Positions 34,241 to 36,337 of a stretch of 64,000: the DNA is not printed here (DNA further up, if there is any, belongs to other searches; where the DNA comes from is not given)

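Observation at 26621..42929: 16-kb glycan-decoration island between tadA and guaA with no recognisable glycosyltransferase, flippase, polymerase or ulosonate synthase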

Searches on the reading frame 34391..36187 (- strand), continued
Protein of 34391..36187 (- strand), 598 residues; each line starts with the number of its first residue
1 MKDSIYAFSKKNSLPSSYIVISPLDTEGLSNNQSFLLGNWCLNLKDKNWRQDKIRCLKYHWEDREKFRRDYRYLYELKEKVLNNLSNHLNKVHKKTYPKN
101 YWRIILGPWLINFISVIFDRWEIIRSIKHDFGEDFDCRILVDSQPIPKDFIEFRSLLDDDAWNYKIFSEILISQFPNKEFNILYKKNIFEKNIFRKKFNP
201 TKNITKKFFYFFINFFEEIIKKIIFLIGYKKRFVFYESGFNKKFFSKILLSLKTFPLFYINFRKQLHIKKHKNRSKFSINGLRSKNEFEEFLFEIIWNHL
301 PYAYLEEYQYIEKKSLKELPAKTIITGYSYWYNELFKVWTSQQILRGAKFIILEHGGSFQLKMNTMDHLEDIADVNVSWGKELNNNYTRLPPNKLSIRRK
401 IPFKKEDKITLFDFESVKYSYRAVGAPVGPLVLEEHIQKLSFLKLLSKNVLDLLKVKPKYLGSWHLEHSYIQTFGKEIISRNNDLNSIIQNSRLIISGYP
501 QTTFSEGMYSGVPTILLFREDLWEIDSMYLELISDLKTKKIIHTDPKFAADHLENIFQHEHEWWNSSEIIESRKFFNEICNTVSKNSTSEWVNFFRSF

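Call 78: search_dna_similar(query=window:34391-36187:-, collection=plasmids, mode=protein, max_evalue=0.00001, max_rows=15)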
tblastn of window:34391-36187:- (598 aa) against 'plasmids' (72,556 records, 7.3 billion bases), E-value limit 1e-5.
No match.

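Call 85: search_protein_representatives(alignment_id=A1)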
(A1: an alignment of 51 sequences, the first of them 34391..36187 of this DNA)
Query: 51 sequences, 578 profile positions. Proteins with E-value up to 0.001 (for the whole library): 9144; up to 1e-10: 7424; up to 1e-30: 4700. The best 150 are listed.
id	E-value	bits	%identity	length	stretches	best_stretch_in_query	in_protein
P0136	3.8e-244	827.8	-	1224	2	5-572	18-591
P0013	8.4e-201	684.7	-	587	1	2-575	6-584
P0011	4.5e-199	679.0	-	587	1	2-576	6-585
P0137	4.9e-191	652.5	-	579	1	6-577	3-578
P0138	3.5e-190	649.7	-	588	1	4-576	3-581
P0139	2.5e-188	643.5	-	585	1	2-575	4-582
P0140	1.2e-186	638.0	-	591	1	2-576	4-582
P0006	6.7e-183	625.6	-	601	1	4-575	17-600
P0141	1.1e-182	624.8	-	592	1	2-574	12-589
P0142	2.0e-182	624.0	-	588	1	3-574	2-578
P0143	2.1e-181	620.7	-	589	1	5-576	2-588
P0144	5.4e-181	619.3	-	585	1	2-577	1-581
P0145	3.0e-180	616.9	-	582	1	3-574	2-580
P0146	4.6e-179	612.9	-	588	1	2-574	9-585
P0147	5.7e-179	612.6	-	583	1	3-576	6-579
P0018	7.0e-175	599.1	-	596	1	3-577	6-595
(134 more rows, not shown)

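Call 93: search_protein_families(library=pfam, proteins=[L076:4422-5717:+, L076:5731-6651:+, L076:6644-7450:+, L076:13473-14354:+, L076:14360-16225:+, L076:16235-17323:+, L076:17720-18490:+, L076:18498-19433:+, L076:19447-20328:+, L076:20325-21554:+], max_evalue=0.001)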
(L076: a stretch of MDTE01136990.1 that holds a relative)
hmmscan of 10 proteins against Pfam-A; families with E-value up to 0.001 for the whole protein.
L076:4422-5717:+ (431 aa): 3 families
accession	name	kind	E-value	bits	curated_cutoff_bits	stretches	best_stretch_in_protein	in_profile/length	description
PF16254.10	DUF4910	-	1.6e-97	325.6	26.6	1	11-351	1-247/247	Domain of unknown function (DUF4910)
PF09940.16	DUF2172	-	1.2e-34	118.9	27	1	62-153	1-91/92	Domain of unknown function (DUF2172)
PF16221.11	HTH_47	-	7.1e-18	64.4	27.1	1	353-425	3-76/78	winged helix-turn-helix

L076:5731-6651:+ (306 aa): 1 family
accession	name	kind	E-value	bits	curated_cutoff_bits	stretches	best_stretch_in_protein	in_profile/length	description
PF03328.21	HpcH_HpaI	-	2e-10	40.8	25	1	32-170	26-160/221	HpcH/HpaI aldolase/citrate lyase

L076:6644-7450:+ (268 aa): 1 family
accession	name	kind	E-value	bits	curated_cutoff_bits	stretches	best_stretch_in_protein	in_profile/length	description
PF02522.19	Antibiotic_NAT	-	9.1e-22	78.2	25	1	47-247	18-229/232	Aminoglycoside 3-N-acetyltransferase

L076:13473-14354:+ (293 aa): 1 family
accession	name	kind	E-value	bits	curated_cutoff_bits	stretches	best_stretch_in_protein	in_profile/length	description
PF05050.19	Methyltransf_21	-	3.1e-12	47.4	22.7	1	96-261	1-172/173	Methyltransferase FkbM domain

L076:14360-16225:+ (621 aa): 0 families

L076:16235-17323:+ (362 aa): 5 families
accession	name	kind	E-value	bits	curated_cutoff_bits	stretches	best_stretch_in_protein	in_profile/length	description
PF16363.11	GDP_Man_Dehyd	-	2e-35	123.3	27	1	11-321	1-330/332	GDP-mannose 4,6 dehydratase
PF01370.27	Epimerase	-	2.2e-30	106.3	20.9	1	10-241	1-226/240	NAD dependent epimerase/dehydratase family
PF02719.21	Polysacc_synt_2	-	2.5e-13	50.3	20.2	1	10-226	1-203/293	Polysaccharide biosynthesis protein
PF04321.23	RmlD_sub_bind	-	7.8e-07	28.9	27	1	9-171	2-141/287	RmlD substrate binding domain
PF07993.18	NAD_binding_4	-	7.4e-05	22.5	20.1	0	78-192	88-209/258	Male sterility protein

L076:17720-18490:+ (256 aa): 2 families
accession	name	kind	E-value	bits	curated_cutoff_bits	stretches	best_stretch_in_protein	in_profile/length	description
PF00483.29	NTP_transferase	-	1.6e-20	74.2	21.2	1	6-234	1-227/245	Nucleotidyl transferase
PF12804.13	NTP_transf_3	-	1.7e-05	25.5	27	1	8-104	2-96/160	MobA-like NTP transferase domain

L076:18498-19433:+ (311 aa): 8 families
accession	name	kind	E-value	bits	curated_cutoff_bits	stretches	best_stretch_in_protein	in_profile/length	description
PF01370.27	Epimerase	-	4.6e-26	92.1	20.9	1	4-236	2-240/240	NAD dependent epimerase/dehydratase family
PF16363.11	GDP_Man_Dehyd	-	4.2e-17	63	27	1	4-256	1-268/332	GDP-mannose 4,6 dehydratase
PF01073.25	3Beta_HSD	-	7.7e-15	55.1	22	1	4-158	1-167/280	3-beta hydroxysteroid dehydrogenase/isomerase family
PF13460.12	NAD_binding_10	-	6.3e-12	46.2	27.2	1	7-119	1-104/184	NAD(P)H-binding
PF04321.23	RmlD_sub_bind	-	2.2e-11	43.8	27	1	1-170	1-154/287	RmlD substrate binding domain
PF07993.18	NAD_binding_4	-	3.7e-06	26.7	20.1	1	55-210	80-251/258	Male sterility protein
PF02719.21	Polysacc_synt_2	-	7.3e-06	25.8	20.2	1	20-114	29-129/293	Polysaccharide biosynthesis protein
PF05368.20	NmrA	-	2.3e-05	24.6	27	1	4-112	6-106/298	NmrA-like family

L076:19447-20328:+ (293 aa): 3 families
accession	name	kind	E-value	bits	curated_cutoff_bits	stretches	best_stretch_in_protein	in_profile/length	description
PF00535.33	Glycos_transf_2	-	6.5e-29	101.5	23.3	1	7-131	1-128/168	Glycosyl transferase family 2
PF10111.15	Glyco_tranf_2_2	-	9.6e-15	55.2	27.3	1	25-194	18-204/276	Glycosyltransferase like family 2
PF13641.12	Glyco_tranf_2_3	-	1.7e-08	35.2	27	1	6-107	3-111/230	Glycosyltransferase like family 2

L076:20325-21554:+ (409 aa): 1 family
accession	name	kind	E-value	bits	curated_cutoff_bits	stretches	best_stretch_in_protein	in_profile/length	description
PF04932.20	Wzy_C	-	7.3e-14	52.2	31.7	1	193-345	2-148/149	O-Antigen ligase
